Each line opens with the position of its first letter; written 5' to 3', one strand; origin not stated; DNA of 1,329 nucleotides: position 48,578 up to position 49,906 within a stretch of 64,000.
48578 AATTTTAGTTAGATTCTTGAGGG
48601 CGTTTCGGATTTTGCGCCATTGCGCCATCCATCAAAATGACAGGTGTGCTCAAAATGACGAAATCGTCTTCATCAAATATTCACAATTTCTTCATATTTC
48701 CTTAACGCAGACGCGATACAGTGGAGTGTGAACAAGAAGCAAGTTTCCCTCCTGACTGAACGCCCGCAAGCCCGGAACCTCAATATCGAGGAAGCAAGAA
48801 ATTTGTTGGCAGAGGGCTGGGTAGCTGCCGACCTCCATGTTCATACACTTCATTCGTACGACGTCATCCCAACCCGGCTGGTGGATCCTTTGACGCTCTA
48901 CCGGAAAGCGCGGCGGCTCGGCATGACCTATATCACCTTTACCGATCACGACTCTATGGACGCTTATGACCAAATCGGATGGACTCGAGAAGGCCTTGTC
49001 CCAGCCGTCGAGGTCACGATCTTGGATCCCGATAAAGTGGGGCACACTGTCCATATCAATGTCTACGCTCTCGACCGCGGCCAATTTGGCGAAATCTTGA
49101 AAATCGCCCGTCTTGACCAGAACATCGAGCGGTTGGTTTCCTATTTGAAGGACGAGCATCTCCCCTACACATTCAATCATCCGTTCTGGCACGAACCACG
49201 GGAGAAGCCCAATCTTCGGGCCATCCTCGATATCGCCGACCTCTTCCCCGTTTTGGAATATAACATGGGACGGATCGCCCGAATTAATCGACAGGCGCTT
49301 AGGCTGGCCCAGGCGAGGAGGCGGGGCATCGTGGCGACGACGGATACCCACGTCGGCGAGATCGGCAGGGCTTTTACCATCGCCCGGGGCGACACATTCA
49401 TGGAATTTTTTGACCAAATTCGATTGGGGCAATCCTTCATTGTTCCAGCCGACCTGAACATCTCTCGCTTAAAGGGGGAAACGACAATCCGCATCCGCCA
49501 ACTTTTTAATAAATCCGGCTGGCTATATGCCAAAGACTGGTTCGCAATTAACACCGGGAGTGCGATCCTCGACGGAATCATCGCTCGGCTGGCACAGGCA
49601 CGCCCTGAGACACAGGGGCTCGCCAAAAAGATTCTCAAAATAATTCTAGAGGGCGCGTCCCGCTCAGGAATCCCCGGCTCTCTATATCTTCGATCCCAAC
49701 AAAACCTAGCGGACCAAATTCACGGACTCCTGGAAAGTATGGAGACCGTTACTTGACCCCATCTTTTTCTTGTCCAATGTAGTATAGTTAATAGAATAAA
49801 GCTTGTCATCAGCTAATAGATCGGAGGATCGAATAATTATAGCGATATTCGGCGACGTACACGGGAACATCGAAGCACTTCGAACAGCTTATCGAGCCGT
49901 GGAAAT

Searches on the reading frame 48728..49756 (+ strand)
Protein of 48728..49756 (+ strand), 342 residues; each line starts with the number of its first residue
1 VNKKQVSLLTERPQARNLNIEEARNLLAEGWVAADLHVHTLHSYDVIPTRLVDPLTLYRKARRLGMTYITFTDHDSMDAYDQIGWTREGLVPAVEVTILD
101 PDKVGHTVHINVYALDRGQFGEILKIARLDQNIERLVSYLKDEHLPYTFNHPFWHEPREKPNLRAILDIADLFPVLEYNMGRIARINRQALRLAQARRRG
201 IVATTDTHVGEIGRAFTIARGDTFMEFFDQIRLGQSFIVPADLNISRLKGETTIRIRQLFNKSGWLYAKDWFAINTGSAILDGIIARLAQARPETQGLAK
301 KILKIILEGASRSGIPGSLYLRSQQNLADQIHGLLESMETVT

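Call 8: search_protein_families(library=pfam, proteins=[window:48728-49756:+], max_evalue=0.01)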
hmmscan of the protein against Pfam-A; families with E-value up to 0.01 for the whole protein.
window:48728-49756:+ (342 aa): 2 families
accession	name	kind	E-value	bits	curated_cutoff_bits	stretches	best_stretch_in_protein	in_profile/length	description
PF02811.25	PHP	-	0.00082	20.2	26.4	1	35-81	1-44/164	PHP domain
PF13263.12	PHP_C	-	0.001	19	21.3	1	187-235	4-55/56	PHP-associated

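Call 9: search_protein_families(library=padloc, proteins=[window:48728-49756:+], max_evalue=0.01)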
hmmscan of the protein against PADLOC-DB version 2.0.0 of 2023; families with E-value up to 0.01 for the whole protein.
window:48728-49756:+ (342 aa): 0 families

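Call 16: find_related_loci(query=window:48728-49756:+, collection=genome_contigs, flank=10000)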
Query window:48728-49756:+ (342 aa) in genome_contigs; peptide patterns used: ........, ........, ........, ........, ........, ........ (x = any residue, [..] = any of these).
109 stretches matched a pattern; 37 encode a relative of the query (tblastn E <= 1e-3); 37 distinct loci.
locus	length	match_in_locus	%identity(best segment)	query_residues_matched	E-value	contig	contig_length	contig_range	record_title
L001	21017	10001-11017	87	1-339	0e+0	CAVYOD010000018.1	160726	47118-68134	MAG: Candidatus Aminicenantes bacterium isolate MFD04408.bin.2.57 genome assembly, contig: contig_39781, whole genome sh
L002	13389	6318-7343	78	1-342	0e+0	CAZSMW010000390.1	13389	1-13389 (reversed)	MAG TPA_asm: uncultured Eubacteriales bacterium isolate binchicken_co255_252 genome assembly, contig: k141_1129180, whol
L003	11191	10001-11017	81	1-339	0e+0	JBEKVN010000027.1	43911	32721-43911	MAG: Candidatus Aminicenantales bacterium isolate SPRUCE 605 SPRUCE_605_27, whole genome shotgun sequence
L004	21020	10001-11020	79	1-340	0e+0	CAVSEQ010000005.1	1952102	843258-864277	MAG: Candidatus Aminicenantes bacterium isolate MFD01872.bin.1.66 genome assembly, contig: contig_82377, whole genome sh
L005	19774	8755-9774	76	1-340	3e-172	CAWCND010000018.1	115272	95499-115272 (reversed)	MAG: Candidatus Aminicenantes bacterium isolate MFD03726.bin.3.73 genome assembly, contig: contig_54668, whole genome sh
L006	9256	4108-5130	63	1-341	2e-146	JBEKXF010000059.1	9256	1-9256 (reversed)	MAG: Candidatus Aminicenantales bacterium isolate SPRUCE 645 SPRUCE_645_59, whole genome shotgun sequence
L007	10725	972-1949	66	10-335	3e-146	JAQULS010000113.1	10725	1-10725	MAG: Acidobacteriota bacterium isolate STD1_136 NODE_17378_length_10725_cov_4.318173_Sandtown_D1, whole genome shotgun s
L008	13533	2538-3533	63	1-335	2e-144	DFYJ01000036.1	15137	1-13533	MAG TPA_asm: Candidatus Aminicenantes bacterium UBA4085 UBA4085_contig_14459, whole genome shotgun sequence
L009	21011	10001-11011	64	1-337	1e-143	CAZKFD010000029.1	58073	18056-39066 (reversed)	MAG TPA_asm: uncultured Eubacteriales bacterium isolate SRP140028_co1_355 genome assembly, contig: k141_6517856, whole g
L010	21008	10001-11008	61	5-339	2e-138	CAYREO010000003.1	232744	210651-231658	MAG TPA_asm: uncultured Eubacteriales bacterium isolate binchicken_co7_212 genome assembly, contig: NODE_41_length_23274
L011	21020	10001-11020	61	1-340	2e-138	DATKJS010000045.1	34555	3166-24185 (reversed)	MAG TPA_asm: Terriglobales bacterium isolate SMAG_U14636 k141_4136432, whole genome shotgun sequence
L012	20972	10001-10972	63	12-336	2e-137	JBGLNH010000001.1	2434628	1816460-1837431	MAG: Candidatus Aminicenantes bacterium isolate PPR_0101 scaffold_54004, whole genome shotgun sequence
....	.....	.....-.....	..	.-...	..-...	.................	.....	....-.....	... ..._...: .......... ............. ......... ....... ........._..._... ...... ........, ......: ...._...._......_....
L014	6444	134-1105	62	18-341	4e-133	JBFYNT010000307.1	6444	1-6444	MAG: Candidatus Aminicenantes bacterium isolate PPR_0099 k121_2143033, whole genome shotgun sequence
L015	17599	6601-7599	60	10-342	9e-133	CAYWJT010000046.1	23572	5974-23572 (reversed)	MAG TPA_asm: uncultured Eubacteriales bacterium isolate binchicken_co107_393 genome assembly, contig: NODE_5375_length_2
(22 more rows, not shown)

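Call 27: search_protein_families(library=pfam, proteins=[L002:7393-8775:-, L002:8732-9910:-, L002:10276-11220:+, L002:11569-12993:+, L002:4323-5621:-, L002:3562-4326:+, L002:2811-3551:+, L002:1870-2805:+, L002:8903-9931:+, L002:11953-12921:-], max_evalue=0.001)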
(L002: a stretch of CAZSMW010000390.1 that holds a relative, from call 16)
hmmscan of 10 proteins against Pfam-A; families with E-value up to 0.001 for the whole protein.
L002:7393-8775:- (460 aa): 1 family
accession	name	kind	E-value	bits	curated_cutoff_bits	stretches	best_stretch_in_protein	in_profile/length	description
PF22053.2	DUF6938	-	6.3e-17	62.4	27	2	327-440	116-225/236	Domain of unknown function (DUF6938)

L002:8732-9910:- (392 aa): 4 families
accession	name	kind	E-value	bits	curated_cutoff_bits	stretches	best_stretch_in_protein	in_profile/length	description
PF13506.12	Glyco_transf_21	-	9.4e-32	110.3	21.7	1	96-270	1-174/174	Glycosyl transferase family 21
PF13641.12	Glyco_tranf_2_3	-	3.8e-08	34.1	27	1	60-269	20-228/230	Glycosyltransferase like family 2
PF13632.12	Glyco_trans_2_3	-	1.5e-07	31.9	27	1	134-304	6-183/198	Glycosyl transferase family group 2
PF00535.33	Glycos_transf_2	-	0.00033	21.1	23.3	0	58-215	15-167/168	Glycosyl transferase family 2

L002:10276-11220:+ (314 aa): 1 family
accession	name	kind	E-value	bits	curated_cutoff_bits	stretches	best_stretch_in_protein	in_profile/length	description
PF01841.26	Transglut_core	-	2.1e-23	83.1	23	1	174-274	3-107/108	Transglutaminase-like superfamily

L002:11569-12993:+ (474 aa): 4 families
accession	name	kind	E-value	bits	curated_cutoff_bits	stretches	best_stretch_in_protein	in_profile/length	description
PF08840.17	BAAT_C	-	6.1e-31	108.6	20.9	1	251-473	1-209/210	BAAT / Acyl-CoA thioester hydrolase C terminal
PF04775.20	Bile_Hydr_Trans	-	6.1e-20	71.8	27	1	66-179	3-118/126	Acyl-CoA thioester hydrolase/BAAT N-terminal region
PF01738.24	DLH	-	1.6e-10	41.4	21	1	257-304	82-129/217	Dienelactone hydrolase family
PF00326.27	Peptidase_S9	-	9.6e-07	28.9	22.6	0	256-304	48-97/213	Prolyl oligopeptidase family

L002:4323-5621:- (432 aa): 3 families
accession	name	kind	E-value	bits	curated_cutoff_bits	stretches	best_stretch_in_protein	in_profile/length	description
PF13240.11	Zn_Ribbon_1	-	8.2e-05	22.7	25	1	18-39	2-23/23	zinc-ribbon domain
PF13248.11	Zn_ribbon_3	-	0.00049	19.9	27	1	16-38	3-25/26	zinc-ribbon domain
PF12773.13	DZR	-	0.00074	20.1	27.3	0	16-36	25-45/45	Double zinc ribbon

L002:3562-4326:+ (254 aa): 2 families
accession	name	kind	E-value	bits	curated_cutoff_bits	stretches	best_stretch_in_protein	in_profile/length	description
PF00005.33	ABC_tran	-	1.1e-33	117.2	25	1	28-172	2-136/137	ABC transporter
PF13304.12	AAA_21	-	4.3e-07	30.7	27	0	132-203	225-299/304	AAA domain, putative AbiEii toxin, Type IV TA system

L002:2811-3551:+ (246 aa): 3 families
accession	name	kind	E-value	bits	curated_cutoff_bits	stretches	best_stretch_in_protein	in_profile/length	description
PF00149.33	Metallophos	-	1.6e-17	65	21.5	1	1-153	1-190/191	Calcineurin-like phosphoesterase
PF12850.12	Metallophos_2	-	3.1e-17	63.5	27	1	1-206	1-149/154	Calcineurin-like phosphoesterase superfamily domain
PF06874.16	FBPase_2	-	0.00011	21.1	27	0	15-65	171-221/639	Firmicute fructose-1,6-bisphosphatase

L002:1870-2805:+ (311 aa): 2 families
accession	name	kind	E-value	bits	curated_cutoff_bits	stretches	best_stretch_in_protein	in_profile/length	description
PF04055.27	Radical_SAM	-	1.9e-18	67.6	29.5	1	80-240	2-165/166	Radical SAM superfamily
PF16881.10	LIAS_N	-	3.3e-06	27.9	27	1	26-64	58-96/96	N-terminal domain of lipoyl synthase of Radical_SAM family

L002:8903-9931:+ (342 aa): 0 families

L002:11953-12921:- (322 aa): 0 families
